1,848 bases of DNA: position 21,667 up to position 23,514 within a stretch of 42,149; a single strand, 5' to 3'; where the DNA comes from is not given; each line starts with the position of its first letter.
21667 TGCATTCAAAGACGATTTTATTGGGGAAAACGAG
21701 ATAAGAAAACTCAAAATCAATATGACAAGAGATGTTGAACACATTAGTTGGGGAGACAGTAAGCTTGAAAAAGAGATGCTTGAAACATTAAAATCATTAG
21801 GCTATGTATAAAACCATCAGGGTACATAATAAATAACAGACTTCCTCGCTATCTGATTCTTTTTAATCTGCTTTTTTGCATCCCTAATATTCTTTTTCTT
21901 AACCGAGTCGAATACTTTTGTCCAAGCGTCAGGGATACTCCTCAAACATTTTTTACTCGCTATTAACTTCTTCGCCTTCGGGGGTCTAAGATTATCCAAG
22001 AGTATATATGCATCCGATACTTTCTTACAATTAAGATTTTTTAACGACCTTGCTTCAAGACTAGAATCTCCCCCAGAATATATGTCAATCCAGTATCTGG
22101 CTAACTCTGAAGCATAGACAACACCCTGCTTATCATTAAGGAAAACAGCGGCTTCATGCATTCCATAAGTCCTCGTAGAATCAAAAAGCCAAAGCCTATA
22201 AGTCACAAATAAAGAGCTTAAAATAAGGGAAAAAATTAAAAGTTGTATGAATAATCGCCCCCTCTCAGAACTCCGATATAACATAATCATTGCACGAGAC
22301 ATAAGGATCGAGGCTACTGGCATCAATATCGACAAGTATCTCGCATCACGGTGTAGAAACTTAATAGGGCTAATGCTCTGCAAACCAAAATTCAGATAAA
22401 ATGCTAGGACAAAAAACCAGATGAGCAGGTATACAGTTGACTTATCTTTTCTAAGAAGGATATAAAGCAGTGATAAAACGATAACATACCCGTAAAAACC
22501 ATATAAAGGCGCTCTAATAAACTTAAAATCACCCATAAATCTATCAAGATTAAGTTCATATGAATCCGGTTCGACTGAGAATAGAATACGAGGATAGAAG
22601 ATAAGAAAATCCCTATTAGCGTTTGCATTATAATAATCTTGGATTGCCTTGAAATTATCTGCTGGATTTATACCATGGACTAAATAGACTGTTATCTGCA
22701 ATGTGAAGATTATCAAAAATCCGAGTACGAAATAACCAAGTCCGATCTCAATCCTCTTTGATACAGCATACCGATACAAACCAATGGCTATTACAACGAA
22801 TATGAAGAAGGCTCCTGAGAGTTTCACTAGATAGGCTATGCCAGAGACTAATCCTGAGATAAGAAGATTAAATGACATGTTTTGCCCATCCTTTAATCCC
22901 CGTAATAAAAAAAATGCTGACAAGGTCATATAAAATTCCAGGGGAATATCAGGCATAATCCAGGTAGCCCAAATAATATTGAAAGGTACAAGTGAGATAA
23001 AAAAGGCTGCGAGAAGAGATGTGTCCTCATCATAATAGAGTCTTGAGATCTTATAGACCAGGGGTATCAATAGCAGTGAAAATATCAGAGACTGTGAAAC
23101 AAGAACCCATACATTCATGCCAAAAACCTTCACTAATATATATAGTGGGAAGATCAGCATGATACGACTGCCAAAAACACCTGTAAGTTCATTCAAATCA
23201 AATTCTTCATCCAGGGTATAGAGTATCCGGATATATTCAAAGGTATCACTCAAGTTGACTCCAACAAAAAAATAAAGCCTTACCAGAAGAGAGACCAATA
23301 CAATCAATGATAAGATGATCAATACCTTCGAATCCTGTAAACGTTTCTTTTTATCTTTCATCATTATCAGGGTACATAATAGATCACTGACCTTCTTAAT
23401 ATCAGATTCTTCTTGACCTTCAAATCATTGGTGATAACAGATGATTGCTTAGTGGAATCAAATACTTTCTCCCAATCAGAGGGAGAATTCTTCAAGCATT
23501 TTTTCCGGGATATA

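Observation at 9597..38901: Eight GT-C-fold transferases in 30 kb but no AglB/STT3 signature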

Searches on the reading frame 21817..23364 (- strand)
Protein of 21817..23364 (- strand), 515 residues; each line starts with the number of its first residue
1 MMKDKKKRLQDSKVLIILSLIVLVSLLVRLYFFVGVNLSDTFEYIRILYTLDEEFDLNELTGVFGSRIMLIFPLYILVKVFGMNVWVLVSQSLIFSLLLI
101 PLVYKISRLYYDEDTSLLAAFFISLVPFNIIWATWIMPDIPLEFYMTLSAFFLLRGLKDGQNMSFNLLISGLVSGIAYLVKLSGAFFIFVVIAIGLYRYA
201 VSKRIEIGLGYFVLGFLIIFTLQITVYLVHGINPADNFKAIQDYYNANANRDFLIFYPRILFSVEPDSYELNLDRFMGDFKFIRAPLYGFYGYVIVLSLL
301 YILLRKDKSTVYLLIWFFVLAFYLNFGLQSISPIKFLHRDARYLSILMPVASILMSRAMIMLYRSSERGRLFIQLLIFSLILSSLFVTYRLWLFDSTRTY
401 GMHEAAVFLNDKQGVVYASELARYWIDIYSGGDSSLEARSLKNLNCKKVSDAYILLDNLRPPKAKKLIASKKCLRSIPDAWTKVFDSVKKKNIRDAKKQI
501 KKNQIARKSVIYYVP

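Call 3: search_protein_families(library=pfam, proteins=[window:21817-23364:-], max_evalue=0.01)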
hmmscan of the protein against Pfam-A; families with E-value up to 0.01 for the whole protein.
window:21817-23364:- (515 aa): 2 families
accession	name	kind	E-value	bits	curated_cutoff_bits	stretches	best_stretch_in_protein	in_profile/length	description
PF13231.12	PMT_2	-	2.6e-11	44.4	26.1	1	74-218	10-149/160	Dolichyl-phosphate-mannose-protein mannosyltransferase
PF02366.24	PMT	-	2.3e-07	31.1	22.7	1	81-228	77-234/245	Dolichyl-phosphate-mannose-protein mannosyltransferase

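Call 8: search_protein_families(library=ncbifam, proteins=[window:21817-23364:-], max_evalue=0.1)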
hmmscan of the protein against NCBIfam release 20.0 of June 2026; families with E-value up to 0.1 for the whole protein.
window:21817-23364:- (515 aa): 2 families
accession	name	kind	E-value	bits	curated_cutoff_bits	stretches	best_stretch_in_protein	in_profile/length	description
NF047440.1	LA3751_2_3_fam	subfamily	0.012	14.4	200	1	258-427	250-423/460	LA_3751/LA_3752 family putative glycosyltransferase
TIGR04154.1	archaeo_STT3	subfamily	0.023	13.1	450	1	89-131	99-141/831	oligosaccharyl transferase, archaeosortase A system-associated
